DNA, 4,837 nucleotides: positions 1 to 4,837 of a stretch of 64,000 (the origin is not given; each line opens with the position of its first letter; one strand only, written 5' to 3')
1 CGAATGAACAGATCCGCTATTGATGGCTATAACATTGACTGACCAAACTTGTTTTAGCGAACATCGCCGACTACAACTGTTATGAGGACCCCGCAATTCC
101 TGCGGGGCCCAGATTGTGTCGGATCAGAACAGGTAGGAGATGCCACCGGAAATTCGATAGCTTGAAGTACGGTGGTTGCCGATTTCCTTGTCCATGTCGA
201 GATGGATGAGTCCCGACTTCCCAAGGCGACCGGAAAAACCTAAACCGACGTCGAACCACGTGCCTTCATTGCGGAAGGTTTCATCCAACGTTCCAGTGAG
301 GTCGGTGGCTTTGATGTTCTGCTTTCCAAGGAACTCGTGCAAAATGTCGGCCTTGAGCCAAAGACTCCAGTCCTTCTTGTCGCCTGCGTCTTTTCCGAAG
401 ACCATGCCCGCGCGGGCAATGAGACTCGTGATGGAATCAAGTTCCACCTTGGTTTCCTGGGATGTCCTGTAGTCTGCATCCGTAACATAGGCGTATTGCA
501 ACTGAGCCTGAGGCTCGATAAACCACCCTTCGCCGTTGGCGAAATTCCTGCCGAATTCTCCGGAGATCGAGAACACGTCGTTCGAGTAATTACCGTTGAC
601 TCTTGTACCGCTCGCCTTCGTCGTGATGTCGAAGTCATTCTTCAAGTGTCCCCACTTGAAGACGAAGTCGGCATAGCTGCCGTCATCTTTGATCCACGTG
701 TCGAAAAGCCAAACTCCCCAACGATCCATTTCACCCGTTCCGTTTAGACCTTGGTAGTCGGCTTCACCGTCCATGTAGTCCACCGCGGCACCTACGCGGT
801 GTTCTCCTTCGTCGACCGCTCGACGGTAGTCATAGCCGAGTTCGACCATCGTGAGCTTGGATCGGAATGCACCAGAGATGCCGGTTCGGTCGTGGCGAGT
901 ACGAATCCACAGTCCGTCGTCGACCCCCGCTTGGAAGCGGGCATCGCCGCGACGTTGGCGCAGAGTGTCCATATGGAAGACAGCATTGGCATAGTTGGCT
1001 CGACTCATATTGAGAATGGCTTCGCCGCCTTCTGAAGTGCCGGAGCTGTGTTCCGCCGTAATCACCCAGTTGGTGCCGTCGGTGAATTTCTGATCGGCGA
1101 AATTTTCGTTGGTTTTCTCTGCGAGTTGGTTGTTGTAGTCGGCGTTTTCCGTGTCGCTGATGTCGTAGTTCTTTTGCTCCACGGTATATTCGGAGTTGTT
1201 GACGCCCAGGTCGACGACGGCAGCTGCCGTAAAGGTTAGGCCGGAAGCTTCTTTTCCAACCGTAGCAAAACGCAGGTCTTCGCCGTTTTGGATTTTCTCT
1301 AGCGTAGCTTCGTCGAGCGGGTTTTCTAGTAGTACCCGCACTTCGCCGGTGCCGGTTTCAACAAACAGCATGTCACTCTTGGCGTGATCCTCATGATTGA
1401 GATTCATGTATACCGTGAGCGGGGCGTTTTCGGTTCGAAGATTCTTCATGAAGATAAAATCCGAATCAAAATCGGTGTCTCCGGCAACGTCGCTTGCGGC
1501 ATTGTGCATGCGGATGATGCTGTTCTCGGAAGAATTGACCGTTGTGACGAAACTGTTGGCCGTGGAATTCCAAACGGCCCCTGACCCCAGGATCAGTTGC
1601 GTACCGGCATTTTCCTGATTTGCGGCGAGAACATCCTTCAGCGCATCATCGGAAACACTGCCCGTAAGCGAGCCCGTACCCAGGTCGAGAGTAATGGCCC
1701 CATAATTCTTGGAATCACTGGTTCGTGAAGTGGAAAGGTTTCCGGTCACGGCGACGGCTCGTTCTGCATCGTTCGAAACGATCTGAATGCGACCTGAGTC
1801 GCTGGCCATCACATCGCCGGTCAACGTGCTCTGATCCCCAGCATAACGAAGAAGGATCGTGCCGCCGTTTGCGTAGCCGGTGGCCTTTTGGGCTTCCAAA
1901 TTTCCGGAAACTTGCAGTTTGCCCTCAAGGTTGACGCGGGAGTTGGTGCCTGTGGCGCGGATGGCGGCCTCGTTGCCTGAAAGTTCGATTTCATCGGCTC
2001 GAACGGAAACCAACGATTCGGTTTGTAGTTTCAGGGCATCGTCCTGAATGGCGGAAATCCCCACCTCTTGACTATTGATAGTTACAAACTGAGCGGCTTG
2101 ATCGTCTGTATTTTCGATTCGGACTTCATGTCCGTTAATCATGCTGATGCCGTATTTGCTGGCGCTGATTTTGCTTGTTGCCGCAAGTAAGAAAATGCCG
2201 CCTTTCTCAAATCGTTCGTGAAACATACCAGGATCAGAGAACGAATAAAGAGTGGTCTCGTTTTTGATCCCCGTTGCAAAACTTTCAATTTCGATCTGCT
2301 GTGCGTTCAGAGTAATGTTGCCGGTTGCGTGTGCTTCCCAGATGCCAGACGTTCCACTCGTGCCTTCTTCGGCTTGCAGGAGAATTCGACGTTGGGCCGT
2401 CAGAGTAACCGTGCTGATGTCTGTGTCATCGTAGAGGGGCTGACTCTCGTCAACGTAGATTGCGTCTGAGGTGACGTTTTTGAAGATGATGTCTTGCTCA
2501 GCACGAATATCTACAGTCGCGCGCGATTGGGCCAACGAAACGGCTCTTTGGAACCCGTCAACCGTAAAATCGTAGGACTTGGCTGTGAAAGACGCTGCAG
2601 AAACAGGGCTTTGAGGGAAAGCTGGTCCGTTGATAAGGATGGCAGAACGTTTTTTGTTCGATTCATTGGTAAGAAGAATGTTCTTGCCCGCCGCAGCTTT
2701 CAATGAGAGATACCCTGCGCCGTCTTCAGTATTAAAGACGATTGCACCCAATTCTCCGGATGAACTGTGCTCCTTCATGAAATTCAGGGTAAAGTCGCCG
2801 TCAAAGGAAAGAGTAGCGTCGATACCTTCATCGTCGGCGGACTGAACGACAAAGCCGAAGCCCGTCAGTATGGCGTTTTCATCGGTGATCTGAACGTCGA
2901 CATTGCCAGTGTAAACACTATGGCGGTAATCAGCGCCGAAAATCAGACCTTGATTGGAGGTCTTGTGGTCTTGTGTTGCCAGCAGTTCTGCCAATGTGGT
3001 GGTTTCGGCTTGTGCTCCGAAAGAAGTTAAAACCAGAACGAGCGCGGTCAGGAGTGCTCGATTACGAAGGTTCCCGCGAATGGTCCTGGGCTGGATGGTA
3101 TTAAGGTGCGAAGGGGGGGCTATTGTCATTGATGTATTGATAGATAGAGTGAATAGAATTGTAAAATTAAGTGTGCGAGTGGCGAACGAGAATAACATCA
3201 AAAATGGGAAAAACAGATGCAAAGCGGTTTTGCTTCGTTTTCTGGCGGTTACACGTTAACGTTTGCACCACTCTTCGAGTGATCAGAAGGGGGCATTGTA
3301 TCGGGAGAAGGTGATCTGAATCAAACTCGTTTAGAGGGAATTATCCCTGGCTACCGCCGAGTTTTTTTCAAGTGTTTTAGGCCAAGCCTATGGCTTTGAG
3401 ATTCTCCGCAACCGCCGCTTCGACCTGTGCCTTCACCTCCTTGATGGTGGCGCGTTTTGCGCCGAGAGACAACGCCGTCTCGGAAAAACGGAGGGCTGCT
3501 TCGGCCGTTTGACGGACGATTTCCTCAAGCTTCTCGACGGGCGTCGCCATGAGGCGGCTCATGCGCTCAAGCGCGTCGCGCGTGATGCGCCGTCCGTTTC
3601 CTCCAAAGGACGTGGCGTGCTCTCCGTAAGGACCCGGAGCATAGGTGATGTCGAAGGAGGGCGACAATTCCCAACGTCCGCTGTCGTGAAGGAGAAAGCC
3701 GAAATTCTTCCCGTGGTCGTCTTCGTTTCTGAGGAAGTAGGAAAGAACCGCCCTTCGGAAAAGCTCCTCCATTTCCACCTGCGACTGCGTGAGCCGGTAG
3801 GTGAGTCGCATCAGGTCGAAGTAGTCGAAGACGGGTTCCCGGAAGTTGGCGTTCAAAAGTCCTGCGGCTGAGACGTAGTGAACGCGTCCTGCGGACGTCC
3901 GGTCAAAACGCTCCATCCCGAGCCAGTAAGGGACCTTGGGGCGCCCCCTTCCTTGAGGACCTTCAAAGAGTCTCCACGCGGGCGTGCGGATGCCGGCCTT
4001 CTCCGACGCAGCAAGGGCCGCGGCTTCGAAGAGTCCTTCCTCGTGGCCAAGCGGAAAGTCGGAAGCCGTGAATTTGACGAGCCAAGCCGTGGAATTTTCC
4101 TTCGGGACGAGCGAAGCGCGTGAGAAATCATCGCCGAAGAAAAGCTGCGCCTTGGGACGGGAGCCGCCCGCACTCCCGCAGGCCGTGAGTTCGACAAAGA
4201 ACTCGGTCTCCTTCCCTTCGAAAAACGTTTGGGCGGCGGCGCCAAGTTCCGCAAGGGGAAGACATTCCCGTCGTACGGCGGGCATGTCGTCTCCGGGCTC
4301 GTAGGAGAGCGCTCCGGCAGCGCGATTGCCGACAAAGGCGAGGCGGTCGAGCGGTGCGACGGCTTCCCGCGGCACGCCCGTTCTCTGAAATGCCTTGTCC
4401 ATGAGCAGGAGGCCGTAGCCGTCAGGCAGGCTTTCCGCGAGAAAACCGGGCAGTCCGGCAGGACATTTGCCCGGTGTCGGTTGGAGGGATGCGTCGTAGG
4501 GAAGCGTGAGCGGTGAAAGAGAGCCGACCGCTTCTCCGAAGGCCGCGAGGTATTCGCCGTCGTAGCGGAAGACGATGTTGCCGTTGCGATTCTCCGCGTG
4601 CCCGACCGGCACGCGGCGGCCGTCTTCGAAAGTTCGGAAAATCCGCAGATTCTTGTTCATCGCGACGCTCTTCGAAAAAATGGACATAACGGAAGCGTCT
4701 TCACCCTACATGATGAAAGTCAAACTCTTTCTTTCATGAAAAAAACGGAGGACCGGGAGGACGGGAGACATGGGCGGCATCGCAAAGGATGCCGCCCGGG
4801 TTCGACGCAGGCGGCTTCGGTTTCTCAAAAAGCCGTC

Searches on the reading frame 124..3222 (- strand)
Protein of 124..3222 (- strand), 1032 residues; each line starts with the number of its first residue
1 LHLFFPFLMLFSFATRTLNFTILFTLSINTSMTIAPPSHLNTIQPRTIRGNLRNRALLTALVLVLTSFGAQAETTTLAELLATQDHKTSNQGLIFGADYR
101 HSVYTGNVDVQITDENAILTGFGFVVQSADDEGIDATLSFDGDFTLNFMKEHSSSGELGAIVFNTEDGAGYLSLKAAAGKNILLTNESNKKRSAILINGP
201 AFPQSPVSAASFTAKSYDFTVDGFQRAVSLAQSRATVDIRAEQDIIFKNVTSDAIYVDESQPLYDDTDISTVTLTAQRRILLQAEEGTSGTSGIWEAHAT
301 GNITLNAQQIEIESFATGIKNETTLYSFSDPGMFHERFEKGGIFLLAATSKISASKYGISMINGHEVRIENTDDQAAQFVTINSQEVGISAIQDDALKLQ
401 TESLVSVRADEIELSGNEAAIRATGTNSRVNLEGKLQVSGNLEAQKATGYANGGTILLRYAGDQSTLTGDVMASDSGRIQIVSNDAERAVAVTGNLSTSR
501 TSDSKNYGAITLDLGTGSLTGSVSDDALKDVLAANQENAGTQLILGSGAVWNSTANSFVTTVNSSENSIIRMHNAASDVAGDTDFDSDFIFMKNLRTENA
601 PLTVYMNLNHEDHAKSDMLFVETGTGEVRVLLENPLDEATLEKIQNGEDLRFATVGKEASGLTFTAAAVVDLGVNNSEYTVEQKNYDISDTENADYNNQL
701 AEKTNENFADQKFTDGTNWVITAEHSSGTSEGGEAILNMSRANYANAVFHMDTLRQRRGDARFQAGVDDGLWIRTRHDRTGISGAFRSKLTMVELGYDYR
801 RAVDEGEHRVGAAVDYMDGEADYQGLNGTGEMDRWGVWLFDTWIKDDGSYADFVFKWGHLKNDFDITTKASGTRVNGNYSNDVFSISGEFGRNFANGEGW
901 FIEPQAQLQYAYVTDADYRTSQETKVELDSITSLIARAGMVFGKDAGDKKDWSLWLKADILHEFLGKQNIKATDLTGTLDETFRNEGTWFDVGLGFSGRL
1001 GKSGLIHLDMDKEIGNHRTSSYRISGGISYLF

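Call 48: search_protein_families(library=pfam, proteins=[window:124-3222:-], max_evalue=0.01)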
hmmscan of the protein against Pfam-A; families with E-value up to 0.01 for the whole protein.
window:124-3222:- (1032 aa): 1 family
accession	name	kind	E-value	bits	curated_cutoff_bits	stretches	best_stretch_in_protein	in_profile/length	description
PF03797.25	Autotransporter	-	2.8e-39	135.9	26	1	774-1003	9-247/255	Autotransporter beta-domain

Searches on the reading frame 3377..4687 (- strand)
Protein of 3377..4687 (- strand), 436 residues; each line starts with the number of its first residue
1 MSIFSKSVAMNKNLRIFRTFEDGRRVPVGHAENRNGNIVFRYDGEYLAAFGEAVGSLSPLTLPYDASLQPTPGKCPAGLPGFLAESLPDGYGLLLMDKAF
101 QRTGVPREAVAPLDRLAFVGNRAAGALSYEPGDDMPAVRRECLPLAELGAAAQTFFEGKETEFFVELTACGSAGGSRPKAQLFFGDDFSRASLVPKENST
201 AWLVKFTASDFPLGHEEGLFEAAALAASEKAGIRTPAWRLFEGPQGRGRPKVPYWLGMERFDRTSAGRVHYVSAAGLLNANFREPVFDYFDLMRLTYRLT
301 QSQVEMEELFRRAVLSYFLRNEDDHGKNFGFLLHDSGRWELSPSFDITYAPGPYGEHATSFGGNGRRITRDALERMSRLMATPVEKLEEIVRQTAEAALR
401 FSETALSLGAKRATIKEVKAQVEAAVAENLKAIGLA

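Call 48: search_protein_families(library=pfam, proteins=[window:3377-4687:-], max_evalue=0.01)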
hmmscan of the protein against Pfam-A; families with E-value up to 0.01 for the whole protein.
window:3377-4687:- (436 aa): 2 families
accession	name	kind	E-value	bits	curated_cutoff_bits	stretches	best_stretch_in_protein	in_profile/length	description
PF07804.18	HipA_C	-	1.1e-38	133.4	30.5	1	172-398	2-209/213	HipA-like C-terminal domain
PF13657.11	Couple_hipA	-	4.7e-11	43.5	22.5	1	26-129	8-98/99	HipA N-terminal domain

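Call 51: find_encoding_contigs(protein=window:3377-4687:-, flank=1200, max_places=10)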
Protein window:3377-4687:- (436 aa): 7 contigs read that carry it; 4 places shown.
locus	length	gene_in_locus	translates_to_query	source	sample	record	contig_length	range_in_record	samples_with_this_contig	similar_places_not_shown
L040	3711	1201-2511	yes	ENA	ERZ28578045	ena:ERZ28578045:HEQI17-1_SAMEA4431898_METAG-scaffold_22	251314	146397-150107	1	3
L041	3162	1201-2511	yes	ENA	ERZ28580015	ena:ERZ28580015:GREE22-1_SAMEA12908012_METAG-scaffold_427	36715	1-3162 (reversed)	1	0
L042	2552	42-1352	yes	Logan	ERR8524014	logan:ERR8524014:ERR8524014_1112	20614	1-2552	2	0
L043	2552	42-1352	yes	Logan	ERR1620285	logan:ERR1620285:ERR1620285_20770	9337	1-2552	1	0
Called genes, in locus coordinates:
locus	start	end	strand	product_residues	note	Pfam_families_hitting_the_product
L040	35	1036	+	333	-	PF00710:Asparaginase, PF17763:Asparaginase_C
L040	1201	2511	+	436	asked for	PF13657:Couple_hipA, PF07804:HipA_C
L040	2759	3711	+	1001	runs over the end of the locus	PF03797:Autotransporter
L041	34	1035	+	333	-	PF00710:Asparaginase, PF17763:Asparaginase_C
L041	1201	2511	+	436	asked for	PF13657:Couple_hipA, PF07804:HipA_C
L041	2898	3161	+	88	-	?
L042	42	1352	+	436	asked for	PF13657:Couple_hipA, PF07804:HipA_C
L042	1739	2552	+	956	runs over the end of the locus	PF03797:Autotransporter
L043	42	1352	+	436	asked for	PF13657:Couple_hipA, PF07804:HipA_C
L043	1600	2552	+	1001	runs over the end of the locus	PF03797:Autotransporter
